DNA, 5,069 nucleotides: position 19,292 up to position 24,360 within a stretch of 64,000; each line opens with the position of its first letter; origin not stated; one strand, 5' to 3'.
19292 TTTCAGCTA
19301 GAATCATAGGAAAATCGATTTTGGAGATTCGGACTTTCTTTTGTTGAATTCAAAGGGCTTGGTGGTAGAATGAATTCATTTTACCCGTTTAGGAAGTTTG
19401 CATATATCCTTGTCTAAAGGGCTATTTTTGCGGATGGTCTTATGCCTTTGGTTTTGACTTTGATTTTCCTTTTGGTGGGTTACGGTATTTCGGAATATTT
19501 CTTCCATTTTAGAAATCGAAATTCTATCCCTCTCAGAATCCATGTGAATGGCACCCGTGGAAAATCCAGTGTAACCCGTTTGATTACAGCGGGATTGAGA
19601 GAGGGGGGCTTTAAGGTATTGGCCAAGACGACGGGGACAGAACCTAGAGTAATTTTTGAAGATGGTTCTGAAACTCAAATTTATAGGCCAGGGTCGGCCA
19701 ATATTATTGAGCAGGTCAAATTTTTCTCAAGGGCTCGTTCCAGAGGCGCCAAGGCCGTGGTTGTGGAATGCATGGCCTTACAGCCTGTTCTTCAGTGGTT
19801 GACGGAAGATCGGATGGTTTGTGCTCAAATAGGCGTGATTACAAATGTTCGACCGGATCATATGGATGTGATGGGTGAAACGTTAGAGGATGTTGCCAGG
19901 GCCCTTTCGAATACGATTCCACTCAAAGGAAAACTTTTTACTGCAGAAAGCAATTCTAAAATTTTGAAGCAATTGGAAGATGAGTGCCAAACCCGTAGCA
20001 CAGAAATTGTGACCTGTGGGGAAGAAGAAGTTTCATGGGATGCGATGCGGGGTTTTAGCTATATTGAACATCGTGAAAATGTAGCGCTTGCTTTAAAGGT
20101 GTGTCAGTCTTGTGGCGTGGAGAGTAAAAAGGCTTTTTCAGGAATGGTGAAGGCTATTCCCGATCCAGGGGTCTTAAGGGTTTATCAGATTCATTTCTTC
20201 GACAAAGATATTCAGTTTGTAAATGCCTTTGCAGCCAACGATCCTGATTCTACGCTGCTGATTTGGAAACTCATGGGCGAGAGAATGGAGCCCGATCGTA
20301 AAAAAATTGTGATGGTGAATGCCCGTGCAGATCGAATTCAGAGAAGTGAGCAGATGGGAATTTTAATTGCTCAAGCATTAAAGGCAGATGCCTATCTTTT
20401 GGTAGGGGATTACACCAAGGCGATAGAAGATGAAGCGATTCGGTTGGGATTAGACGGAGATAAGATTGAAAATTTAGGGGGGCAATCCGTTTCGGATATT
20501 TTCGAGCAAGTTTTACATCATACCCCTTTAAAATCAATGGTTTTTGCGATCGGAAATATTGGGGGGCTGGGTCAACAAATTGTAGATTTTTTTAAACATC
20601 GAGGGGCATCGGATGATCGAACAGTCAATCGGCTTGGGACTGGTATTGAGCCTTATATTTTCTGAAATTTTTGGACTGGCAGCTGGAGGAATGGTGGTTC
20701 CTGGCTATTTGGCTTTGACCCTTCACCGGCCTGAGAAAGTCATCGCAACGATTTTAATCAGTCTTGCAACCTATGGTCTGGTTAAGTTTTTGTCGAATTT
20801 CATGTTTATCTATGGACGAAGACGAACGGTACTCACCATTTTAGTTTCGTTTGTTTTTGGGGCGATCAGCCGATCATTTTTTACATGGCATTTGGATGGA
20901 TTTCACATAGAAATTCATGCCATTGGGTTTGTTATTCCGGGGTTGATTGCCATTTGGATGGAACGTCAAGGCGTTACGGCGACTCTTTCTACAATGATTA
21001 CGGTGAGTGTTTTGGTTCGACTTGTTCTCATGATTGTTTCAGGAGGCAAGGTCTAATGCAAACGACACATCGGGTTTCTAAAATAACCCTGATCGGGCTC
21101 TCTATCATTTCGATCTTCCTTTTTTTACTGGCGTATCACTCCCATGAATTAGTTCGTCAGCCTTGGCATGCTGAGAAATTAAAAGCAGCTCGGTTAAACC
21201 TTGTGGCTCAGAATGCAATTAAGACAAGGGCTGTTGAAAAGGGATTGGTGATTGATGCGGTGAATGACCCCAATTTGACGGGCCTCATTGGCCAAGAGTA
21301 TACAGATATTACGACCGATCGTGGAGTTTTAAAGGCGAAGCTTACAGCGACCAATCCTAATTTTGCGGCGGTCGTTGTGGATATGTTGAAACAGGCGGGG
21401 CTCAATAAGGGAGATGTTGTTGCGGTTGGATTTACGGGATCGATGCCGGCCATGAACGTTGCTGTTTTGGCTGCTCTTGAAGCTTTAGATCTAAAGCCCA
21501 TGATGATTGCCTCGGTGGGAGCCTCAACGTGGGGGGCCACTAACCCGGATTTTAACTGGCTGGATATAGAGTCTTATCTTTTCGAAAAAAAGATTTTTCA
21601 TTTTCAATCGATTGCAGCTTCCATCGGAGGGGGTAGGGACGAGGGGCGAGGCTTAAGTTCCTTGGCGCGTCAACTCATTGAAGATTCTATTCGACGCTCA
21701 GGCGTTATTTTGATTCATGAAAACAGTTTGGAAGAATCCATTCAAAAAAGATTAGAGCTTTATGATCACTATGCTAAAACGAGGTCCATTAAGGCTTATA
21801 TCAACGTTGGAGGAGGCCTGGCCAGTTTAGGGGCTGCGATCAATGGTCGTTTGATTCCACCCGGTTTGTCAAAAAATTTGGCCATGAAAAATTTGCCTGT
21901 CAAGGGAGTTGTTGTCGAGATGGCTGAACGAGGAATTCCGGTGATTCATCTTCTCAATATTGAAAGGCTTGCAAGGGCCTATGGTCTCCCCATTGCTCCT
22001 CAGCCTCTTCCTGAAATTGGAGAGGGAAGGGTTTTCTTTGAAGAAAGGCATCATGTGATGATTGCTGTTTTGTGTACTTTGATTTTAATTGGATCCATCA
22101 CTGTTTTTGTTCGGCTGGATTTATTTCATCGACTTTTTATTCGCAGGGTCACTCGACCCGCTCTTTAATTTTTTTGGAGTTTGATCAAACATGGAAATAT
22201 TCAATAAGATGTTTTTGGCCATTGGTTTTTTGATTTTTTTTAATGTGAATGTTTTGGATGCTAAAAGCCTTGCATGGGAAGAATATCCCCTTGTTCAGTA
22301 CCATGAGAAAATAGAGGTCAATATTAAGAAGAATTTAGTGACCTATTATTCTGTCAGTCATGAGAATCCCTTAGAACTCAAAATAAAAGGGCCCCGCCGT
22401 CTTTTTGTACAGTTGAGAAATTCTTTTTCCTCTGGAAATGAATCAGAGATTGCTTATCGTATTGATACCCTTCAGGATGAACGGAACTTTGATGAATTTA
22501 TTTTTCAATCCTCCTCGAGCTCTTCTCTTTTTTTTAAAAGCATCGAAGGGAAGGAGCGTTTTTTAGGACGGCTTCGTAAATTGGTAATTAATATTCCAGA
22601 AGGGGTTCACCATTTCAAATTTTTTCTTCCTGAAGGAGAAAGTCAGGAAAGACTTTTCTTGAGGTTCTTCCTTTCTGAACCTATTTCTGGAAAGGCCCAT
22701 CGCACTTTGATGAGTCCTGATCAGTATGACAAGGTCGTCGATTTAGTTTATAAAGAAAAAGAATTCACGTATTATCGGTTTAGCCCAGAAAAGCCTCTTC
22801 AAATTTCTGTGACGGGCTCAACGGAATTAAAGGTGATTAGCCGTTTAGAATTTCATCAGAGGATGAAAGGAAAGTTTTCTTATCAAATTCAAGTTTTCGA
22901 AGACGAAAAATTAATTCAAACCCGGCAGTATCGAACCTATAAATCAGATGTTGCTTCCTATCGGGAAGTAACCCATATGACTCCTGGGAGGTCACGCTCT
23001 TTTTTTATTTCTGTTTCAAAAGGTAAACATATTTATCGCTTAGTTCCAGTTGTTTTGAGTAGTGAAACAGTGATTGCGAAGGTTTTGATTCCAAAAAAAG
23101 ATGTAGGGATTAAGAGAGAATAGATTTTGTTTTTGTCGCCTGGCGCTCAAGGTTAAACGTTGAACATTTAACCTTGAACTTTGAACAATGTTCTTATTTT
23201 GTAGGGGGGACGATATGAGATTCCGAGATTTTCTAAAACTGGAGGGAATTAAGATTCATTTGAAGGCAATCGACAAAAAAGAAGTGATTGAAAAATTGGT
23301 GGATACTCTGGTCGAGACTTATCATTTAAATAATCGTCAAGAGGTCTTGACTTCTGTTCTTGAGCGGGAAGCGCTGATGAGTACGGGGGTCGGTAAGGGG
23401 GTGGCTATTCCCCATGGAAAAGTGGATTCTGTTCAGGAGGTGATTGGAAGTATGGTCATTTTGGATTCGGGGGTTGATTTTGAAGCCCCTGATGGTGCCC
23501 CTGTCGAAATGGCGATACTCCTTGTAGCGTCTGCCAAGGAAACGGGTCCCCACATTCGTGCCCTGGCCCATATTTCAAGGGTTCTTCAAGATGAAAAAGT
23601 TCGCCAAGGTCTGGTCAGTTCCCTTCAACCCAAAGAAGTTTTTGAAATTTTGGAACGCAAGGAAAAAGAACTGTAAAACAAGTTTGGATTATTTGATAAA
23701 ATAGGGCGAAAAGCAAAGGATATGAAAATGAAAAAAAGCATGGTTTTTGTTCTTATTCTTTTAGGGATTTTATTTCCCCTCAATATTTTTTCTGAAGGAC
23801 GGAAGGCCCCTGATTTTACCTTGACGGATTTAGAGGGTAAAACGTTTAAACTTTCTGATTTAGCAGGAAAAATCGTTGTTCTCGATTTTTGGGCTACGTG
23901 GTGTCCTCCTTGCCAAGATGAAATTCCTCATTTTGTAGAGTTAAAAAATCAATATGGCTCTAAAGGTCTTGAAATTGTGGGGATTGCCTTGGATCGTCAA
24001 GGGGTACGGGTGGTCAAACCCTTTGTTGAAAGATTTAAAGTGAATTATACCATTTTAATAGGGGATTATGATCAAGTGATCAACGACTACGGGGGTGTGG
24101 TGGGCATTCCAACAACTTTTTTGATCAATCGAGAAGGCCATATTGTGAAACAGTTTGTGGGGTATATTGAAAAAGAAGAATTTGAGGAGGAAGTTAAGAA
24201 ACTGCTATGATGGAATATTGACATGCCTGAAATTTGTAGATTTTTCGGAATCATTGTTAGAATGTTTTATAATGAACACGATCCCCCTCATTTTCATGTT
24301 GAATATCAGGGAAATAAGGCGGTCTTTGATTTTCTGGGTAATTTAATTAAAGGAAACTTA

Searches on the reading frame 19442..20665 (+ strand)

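Call 85: search_protein_families(library=pfam, proteins=[window:19442-20665:+], max_evalue=0.0001)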
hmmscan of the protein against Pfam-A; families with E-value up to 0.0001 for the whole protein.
window:19442-20665:+ (407 aa): 1 family
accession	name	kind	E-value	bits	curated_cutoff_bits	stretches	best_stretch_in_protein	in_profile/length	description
PF08245.18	Mur_ligase_M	-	2.1e-12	47.9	24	1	35-216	1-168/200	Mur ligase middle domain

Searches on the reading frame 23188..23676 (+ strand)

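Call 85: search_protein_families(library=pfam, proteins=[window:23188-23676:+], max_evalue=0.0001)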
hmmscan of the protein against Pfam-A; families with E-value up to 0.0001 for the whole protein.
window:23188-23676:+ (162 aa): 1 family
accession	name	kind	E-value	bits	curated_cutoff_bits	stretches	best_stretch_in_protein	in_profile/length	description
PF00359.27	PTS_EIIA_2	-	3.5e-35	121.5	27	1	15-157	2-143/144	Phosphoenolpyruvate-dependent sugar phosphotransferase system, EIIA 2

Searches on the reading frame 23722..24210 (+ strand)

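Call 85: search_protein_families(library=pfam, proteins=[window:23722-24210:+], max_evalue=0.0001)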
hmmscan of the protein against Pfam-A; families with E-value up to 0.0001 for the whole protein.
window:23722-24210:+ (162 aa): 6 families
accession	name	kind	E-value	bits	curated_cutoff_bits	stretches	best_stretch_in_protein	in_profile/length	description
PF00578.27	AhpC-TSA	-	2.8e-30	105.3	26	1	26-143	2-123/124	AhpC/TSA family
PF08534.16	Redoxin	-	1.4e-27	96.8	26.6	1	25-155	2-141/148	Redoxin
PF13905.12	Thioredoxin_8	-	2e-11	44.5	27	1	49-141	1-94/94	Thioredoxin-like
PF00085.26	Thioredoxin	-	4.8e-11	43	23.5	1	49-158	18-101/103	Thioredoxin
PF13098.12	Thioredoxin_2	-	3.4e-07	31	27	1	49-156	5-102/104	Thioredoxin-like domain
PF02630.20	SCO1-SenC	-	1.1e-05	25.9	22.8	1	30-119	2-96/134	SCO1/SenC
